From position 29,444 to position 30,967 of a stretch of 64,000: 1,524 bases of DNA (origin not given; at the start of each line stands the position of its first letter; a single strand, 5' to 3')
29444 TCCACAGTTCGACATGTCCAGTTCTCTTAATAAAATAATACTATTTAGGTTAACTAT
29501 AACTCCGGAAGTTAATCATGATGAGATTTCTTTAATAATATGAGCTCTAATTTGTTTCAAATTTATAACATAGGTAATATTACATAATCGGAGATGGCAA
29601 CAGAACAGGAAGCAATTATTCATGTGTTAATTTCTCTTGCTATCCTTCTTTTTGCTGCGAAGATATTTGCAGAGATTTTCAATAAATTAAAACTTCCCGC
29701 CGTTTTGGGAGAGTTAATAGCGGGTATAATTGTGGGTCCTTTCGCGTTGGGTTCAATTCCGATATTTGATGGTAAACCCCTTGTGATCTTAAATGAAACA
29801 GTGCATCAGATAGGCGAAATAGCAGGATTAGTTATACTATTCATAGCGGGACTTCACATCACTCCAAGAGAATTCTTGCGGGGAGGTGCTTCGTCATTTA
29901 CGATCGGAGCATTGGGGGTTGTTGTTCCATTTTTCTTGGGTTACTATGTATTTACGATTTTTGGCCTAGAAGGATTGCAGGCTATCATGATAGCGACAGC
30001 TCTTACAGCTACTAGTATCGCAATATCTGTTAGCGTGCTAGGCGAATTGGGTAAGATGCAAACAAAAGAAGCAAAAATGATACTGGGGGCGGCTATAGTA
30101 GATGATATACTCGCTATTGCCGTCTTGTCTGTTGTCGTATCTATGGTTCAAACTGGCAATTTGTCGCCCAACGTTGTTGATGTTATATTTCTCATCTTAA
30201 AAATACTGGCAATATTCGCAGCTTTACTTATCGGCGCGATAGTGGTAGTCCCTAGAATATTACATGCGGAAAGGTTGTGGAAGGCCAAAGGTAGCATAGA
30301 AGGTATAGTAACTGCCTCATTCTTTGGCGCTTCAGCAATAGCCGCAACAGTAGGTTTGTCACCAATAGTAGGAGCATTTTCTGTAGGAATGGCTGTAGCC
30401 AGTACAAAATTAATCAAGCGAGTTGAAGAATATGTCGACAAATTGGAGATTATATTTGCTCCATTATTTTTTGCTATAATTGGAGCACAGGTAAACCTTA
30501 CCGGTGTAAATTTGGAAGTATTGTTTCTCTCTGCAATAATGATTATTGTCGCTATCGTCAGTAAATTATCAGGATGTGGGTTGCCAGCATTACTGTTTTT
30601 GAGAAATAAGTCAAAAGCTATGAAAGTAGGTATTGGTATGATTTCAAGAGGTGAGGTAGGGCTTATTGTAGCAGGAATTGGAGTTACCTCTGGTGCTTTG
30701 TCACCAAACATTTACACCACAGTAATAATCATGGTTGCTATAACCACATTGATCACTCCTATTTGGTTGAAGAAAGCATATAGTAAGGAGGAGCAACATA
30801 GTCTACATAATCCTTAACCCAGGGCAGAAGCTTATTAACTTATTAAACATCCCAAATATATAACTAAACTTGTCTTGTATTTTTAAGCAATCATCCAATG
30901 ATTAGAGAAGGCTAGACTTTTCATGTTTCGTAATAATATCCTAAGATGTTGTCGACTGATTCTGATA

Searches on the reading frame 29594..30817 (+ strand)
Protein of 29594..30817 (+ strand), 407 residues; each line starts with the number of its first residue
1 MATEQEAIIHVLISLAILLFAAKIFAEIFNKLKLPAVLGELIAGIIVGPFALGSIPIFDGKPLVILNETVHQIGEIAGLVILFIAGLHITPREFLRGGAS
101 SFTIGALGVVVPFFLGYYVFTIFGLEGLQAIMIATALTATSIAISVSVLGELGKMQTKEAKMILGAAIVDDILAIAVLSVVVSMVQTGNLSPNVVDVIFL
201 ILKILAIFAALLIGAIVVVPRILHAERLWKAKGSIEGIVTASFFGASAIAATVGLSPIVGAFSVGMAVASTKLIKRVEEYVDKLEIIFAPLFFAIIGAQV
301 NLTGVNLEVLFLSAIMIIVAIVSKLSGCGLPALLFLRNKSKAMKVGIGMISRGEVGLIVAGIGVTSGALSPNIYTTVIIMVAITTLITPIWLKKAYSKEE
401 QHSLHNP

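Call 109: search_protein_families(library=pfam, proteins=[window:29594-30817:+], max_evalue=0.001)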
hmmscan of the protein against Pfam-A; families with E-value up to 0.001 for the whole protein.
window:29594-30817:+ (407 aa): 1 family
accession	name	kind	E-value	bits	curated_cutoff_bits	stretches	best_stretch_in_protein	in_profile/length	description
PF00999.27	Na_H_Exchanger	-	1.7e-55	188.8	26.2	1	20-393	5-370/375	Sodium/hydrogen exchanger, transmembrane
